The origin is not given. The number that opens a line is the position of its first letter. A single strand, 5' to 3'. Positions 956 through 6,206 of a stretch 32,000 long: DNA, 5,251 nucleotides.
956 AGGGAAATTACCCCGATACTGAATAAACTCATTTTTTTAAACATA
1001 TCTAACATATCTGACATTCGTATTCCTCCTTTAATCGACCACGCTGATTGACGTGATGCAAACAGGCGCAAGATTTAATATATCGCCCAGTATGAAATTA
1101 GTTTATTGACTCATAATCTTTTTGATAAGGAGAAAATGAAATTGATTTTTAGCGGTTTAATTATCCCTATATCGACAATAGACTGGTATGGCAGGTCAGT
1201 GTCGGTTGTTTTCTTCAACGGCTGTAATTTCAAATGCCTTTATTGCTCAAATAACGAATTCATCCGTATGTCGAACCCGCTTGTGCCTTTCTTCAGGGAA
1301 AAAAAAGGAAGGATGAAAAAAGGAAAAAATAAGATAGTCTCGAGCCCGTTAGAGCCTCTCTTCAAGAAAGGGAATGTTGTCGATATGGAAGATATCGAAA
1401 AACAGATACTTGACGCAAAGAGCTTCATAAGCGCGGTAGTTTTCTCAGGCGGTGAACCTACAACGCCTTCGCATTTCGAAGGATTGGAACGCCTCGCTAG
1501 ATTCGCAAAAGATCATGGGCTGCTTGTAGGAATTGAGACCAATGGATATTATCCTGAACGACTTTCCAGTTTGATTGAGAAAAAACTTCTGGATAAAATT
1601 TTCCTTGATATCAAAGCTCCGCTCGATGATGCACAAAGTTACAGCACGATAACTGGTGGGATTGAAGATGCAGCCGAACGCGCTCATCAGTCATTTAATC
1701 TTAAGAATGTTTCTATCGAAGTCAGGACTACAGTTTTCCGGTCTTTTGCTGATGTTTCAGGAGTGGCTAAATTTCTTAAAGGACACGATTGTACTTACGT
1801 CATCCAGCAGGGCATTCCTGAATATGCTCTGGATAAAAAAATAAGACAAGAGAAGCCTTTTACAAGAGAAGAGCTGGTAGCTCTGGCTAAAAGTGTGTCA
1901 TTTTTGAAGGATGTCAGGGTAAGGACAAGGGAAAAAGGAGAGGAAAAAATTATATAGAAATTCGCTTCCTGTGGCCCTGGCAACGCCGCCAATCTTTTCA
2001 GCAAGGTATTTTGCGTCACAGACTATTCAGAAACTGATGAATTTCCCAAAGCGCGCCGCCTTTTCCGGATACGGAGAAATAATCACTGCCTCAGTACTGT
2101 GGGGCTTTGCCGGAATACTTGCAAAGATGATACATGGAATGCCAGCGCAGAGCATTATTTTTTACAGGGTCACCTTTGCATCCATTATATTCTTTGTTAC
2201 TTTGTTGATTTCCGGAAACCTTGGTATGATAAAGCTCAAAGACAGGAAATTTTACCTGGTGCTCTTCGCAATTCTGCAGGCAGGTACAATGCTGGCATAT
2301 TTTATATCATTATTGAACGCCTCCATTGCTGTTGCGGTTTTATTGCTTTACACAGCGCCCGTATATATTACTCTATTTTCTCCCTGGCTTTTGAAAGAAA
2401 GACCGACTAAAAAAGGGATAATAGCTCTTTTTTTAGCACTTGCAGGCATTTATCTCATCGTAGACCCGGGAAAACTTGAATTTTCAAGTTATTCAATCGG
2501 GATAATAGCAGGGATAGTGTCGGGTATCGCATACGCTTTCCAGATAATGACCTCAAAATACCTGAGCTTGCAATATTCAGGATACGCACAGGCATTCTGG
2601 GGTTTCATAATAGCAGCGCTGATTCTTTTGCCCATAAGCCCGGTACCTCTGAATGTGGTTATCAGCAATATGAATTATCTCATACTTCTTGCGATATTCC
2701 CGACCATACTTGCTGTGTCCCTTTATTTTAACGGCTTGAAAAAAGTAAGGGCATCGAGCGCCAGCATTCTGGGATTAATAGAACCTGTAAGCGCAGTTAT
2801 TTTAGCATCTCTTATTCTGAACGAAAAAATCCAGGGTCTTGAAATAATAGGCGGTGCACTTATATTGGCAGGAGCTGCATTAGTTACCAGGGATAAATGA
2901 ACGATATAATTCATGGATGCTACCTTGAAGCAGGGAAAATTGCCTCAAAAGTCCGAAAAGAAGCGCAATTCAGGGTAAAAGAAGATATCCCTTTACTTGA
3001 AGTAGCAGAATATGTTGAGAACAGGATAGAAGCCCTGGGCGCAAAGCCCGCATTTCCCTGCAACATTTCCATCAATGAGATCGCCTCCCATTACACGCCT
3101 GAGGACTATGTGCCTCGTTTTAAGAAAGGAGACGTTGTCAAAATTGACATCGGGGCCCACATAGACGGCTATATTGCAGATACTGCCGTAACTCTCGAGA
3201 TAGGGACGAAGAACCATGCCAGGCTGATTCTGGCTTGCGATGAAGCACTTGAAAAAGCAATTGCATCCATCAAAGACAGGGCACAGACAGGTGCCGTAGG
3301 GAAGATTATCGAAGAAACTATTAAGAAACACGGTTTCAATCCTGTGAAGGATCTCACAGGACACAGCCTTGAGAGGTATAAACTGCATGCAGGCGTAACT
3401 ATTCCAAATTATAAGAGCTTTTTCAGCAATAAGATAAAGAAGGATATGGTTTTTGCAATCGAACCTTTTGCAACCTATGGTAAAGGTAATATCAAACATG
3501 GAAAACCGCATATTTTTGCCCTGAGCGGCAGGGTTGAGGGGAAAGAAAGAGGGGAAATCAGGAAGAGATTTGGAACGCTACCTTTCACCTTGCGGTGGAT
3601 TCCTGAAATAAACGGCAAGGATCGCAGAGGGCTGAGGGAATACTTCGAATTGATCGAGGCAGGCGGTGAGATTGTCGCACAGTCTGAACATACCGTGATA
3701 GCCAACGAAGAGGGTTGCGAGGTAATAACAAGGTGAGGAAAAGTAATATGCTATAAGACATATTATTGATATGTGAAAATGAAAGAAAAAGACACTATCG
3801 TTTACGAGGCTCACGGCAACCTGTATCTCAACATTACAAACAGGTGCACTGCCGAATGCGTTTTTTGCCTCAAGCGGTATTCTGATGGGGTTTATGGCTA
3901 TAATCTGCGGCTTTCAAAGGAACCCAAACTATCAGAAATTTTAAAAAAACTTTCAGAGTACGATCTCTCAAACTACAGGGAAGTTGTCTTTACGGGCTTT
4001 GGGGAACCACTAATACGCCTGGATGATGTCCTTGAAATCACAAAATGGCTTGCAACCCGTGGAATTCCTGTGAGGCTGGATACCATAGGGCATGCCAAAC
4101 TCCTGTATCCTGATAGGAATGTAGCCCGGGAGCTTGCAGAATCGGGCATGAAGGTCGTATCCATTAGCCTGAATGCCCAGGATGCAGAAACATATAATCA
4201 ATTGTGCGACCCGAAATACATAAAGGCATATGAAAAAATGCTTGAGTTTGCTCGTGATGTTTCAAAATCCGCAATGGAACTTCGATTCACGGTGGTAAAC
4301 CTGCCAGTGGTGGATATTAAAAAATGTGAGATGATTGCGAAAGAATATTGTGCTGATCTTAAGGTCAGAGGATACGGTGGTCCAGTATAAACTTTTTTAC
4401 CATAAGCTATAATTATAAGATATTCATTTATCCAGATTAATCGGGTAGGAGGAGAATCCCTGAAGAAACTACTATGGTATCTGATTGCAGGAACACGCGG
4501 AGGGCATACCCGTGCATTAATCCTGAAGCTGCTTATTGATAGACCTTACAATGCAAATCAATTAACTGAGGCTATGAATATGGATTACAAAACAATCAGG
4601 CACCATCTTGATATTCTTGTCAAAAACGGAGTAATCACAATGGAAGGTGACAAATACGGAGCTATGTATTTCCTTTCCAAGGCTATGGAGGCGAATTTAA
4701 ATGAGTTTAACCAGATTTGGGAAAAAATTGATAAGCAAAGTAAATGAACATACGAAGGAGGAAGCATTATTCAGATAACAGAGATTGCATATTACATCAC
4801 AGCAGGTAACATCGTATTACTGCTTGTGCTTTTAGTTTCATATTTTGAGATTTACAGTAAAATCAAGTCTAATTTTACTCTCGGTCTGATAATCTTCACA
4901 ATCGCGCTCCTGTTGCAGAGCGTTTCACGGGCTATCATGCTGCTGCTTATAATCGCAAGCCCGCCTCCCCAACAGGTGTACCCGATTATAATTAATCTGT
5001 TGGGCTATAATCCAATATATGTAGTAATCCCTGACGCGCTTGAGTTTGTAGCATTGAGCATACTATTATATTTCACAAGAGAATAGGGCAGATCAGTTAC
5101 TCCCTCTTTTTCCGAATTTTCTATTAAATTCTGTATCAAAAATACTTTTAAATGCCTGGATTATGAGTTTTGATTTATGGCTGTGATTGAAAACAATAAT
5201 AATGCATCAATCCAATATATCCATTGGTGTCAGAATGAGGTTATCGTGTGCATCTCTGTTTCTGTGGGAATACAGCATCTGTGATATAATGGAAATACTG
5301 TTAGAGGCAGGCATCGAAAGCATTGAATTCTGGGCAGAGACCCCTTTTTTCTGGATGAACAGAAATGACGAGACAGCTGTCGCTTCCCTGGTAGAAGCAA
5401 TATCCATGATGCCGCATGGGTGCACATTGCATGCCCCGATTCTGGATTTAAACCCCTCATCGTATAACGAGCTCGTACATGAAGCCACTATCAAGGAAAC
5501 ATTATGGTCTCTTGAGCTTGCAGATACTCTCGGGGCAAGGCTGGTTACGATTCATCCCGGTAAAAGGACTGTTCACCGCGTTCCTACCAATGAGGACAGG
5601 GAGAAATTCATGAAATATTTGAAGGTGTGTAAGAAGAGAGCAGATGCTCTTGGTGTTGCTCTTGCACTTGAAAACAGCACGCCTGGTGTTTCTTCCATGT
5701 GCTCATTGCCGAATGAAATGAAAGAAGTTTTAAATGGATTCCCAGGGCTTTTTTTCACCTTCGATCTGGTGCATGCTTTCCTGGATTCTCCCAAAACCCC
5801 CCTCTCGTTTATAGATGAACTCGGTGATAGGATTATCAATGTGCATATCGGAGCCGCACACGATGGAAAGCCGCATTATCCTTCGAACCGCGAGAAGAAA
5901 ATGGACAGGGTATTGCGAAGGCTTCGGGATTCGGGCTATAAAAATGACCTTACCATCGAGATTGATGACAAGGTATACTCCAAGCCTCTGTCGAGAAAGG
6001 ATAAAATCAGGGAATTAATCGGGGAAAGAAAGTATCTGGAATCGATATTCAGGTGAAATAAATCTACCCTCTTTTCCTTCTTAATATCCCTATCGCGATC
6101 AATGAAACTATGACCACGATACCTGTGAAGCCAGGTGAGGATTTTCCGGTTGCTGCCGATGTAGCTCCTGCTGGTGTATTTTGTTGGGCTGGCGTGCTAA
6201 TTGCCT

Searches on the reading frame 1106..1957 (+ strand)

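Call 46: search_protein_families(library=pfam, proteins=[window:1106-1957:+], max_evalue=0.001)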
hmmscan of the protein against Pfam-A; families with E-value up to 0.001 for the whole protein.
window:1106-1957:+ (283 aa): 2 families
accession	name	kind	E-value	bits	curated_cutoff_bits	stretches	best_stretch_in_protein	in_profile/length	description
PF04055.27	Radical_SAM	-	2.4e-17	64.1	29.5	1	34-190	1-127/166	Radical SAM superfamily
PF13353.11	Fer4_12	-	1.1e-08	35.9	22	1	33-174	8-118/137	4Fe-4S single cluster domain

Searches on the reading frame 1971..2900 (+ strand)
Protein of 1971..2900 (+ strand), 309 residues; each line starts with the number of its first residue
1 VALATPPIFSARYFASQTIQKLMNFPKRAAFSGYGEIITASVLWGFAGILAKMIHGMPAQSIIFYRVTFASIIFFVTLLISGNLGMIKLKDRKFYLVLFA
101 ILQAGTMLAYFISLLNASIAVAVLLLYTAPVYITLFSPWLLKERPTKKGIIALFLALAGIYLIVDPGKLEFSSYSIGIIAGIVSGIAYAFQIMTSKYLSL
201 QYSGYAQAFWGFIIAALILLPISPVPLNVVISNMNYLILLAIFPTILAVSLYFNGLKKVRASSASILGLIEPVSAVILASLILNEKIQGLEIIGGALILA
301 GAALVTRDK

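Call 46: search_protein_families(library=pfam, proteins=[window:1971-2900:+], max_evalue=0.001)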
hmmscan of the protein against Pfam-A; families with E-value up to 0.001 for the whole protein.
window:1971-2900:+ (309 aa): 3 families
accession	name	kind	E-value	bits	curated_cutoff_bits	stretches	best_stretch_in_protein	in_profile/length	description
PF00892.27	EamA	-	3e-42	144.5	28.2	2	176-306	2-134/135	EamA-like transporter family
PF10639.15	TMEM234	-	0.00048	20.6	30.1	0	89-164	38-113/113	Putative transmembrane family 234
PF03151.22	TPT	-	0.0008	19.3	30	0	67-304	37-289/291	Triose-phosphate Transporter family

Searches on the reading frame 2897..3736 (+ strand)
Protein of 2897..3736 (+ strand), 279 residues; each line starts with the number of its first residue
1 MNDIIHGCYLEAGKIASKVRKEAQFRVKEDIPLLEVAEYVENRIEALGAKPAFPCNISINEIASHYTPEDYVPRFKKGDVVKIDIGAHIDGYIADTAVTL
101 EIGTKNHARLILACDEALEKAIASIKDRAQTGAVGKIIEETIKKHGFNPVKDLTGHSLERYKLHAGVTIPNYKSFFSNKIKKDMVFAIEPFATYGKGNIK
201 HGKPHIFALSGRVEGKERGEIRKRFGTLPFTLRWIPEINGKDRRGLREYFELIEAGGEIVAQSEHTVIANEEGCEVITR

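Call 46: search_protein_families(library=pfam, proteins=[window:2897-3736:+], max_evalue=0.001)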
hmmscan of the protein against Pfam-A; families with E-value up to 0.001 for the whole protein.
window:2897-3736:+ (279 aa): 1 family
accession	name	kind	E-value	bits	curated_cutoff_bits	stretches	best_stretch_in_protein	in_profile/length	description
PF00557.29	Peptidase_M24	-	7.6e-34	117.8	23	1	9-194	3-190/208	Metallopeptidase family M24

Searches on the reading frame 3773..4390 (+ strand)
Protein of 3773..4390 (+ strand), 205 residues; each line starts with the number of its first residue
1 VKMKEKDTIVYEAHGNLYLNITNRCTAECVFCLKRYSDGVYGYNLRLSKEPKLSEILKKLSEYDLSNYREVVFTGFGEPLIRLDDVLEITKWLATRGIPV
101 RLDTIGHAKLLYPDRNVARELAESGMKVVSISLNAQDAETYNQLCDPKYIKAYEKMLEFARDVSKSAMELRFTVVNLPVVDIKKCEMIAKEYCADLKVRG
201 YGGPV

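Call 46: search_protein_families(library=pfam, proteins=[window:3773-4390:+], max_evalue=0.001)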
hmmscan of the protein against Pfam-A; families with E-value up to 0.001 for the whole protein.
window:3773-4390:+ (205 aa): 1 family
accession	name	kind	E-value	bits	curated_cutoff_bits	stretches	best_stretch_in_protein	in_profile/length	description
PF04055.27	Radical_SAM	-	3.2e-14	53.9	29.5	1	19-173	1-147/166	Radical SAM superfamily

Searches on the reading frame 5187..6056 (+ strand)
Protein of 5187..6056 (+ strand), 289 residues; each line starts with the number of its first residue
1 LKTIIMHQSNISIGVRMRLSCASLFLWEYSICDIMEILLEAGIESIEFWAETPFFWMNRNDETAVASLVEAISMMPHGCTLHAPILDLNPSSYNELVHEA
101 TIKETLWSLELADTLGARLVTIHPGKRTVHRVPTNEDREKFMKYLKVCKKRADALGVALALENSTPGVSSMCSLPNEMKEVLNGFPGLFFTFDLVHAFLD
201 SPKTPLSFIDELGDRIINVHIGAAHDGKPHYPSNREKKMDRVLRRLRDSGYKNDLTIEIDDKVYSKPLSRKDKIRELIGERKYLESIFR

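Call 46: search_protein_families(library=pfam, proteins=[window:5187-6056:+], max_evalue=0.001)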
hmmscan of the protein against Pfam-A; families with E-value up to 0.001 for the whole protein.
window:5187-6056:+ (289 aa): 1 family
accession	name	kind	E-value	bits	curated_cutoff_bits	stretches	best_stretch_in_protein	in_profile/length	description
PF01261.30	AP_endonuc_2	-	3.3e-23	83.1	31.1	1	37-275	3-240/249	Xylose isomerase-like TIM barrel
